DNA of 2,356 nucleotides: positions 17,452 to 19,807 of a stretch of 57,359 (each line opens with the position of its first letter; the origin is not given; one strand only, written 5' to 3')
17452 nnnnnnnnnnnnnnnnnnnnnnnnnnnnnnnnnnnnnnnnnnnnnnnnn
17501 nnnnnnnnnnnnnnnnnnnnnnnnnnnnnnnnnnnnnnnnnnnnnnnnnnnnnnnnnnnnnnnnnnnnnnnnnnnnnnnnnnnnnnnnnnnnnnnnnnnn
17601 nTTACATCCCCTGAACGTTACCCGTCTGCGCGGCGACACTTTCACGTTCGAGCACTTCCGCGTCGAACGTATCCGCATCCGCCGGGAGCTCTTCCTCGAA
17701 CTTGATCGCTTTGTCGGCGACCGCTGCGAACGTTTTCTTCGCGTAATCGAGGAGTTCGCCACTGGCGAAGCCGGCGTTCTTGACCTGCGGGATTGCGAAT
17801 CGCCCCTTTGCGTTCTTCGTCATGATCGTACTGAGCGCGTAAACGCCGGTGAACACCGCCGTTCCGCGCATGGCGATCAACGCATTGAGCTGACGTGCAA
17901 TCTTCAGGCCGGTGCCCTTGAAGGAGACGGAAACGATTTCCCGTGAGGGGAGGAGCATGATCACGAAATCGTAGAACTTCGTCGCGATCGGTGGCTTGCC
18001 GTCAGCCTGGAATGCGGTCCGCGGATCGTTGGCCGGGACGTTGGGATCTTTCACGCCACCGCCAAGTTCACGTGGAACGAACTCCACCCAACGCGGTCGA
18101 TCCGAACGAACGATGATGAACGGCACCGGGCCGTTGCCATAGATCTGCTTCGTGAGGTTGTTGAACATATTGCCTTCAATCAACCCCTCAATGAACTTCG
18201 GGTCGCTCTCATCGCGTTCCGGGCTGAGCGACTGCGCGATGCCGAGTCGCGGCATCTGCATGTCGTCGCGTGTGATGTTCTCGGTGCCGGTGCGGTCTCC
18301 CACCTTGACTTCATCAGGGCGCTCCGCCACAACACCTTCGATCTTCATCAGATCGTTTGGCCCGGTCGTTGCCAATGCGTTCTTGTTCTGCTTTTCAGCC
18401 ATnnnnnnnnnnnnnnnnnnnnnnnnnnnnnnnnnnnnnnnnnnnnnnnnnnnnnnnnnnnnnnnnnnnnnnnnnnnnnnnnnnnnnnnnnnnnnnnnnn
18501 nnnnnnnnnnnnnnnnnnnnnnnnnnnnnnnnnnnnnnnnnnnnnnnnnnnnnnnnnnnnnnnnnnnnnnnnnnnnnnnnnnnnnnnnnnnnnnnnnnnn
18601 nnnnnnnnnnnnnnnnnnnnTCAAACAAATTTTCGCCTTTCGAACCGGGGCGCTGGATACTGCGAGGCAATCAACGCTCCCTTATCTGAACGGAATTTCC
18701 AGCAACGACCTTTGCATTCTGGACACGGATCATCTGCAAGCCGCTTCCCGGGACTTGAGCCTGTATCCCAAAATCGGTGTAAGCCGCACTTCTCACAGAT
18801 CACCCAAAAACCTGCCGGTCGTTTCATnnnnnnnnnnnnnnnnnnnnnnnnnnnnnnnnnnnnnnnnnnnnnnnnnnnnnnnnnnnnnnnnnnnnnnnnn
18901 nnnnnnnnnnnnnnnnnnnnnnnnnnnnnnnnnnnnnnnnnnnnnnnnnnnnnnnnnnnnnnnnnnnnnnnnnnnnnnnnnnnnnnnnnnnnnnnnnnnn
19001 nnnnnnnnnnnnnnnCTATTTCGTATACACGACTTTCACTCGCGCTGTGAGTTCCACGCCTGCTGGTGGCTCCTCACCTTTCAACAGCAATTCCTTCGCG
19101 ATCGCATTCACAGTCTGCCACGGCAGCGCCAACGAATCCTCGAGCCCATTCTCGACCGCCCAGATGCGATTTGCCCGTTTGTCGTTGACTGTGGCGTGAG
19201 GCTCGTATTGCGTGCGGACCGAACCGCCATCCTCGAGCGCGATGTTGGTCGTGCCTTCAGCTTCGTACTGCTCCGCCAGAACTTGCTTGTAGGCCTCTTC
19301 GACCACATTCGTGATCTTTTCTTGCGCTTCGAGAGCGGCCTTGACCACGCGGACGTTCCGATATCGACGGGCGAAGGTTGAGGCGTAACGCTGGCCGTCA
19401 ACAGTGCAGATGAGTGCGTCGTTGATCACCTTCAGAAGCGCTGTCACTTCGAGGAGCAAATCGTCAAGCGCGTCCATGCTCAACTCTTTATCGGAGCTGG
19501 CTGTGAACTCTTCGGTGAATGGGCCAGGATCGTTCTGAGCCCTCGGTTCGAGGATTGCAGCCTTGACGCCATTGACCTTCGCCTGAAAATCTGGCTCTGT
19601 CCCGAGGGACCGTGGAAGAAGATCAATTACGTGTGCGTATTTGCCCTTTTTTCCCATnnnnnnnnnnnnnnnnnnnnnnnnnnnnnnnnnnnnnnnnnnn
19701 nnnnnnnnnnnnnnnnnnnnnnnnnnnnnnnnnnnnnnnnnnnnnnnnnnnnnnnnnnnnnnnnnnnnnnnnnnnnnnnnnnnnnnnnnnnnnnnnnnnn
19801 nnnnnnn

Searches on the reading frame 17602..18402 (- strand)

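Call 26: search_protein_families(library=pfam, proteins=[window:17602-18402:-], max_evalue=0.1)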
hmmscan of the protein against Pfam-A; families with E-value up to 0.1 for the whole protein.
window:17602-18402:- (266 aa): 1 family
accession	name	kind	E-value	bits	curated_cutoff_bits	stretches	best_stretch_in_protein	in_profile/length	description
PF23977.1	Pam3_Gp34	-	2.2e-34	119.8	27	1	29-234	8-235/235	Pam3 phage gp34-like protein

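Call 27: search_protein_families(library=phrogs, proteins=[window:17602-18402:-], max_evalue=0.01)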
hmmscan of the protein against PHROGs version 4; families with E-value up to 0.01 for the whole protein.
window:17602-18402:- (266 aa): 1 family
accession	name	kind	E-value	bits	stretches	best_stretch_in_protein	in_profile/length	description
phrog_2402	-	unknown function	8.8e-28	98.6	1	1-230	1-262/292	-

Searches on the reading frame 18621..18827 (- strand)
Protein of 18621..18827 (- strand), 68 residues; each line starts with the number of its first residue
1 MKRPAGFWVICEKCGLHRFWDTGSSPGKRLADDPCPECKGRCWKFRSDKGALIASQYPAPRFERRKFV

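Call 26: search_protein_families(library=pfam, proteins=[window:18621-18827:-], max_evalue=0.1)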
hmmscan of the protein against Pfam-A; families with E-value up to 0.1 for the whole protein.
window:18621-18827:- (68 aa): 3 families
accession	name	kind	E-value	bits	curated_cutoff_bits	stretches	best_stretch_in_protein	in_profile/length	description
PF15777.11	Anti-TRAP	-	0.013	16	32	1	11-44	13-42/59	Tryptophan RNA-binding attenuator protein inhibitory protein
PF08271.17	Zn_Ribbon_TF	-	0.06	13.4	29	0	35-50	3-18/43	TFIIB zinc-binding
PF14427.12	Pput2613-deam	-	0.063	13.5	25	1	33-58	74-99/118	Pput_2613-like deaminase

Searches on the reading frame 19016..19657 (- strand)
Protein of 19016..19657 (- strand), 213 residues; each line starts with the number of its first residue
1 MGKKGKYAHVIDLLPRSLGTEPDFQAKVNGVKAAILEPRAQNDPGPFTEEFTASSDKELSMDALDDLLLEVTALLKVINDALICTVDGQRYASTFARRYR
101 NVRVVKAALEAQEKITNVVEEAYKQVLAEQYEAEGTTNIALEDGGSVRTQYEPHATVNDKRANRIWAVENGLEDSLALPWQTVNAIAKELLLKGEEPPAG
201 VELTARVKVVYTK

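Call 26: search_protein_families(library=pfam, proteins=[window:19016-19657:-], max_evalue=0.1)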
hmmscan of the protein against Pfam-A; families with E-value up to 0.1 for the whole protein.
window:19016-19657:- (213 aa): 2 families
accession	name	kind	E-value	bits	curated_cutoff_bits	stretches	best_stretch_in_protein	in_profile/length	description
PF23984.1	DUF7307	-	7.9e-06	26.3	27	1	95-201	5-116/129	Pam3 gp33-like protein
PF13943.11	WPP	-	0.035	15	25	1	92-151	26-80/102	WPP domain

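Call 27: search_protein_families(library=phrogs, proteins=[window:19016-19657:-], max_evalue=0.01)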
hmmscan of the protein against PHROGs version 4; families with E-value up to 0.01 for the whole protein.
window:19016-19657:- (213 aa): 2 families
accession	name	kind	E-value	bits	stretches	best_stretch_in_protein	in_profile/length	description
phrog_13900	-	head and packaging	2.3e-05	25.8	1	94-209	14-127/132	minor head protein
phrog_2378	-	unknown function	0.0072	17.1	0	94-167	30-104/189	-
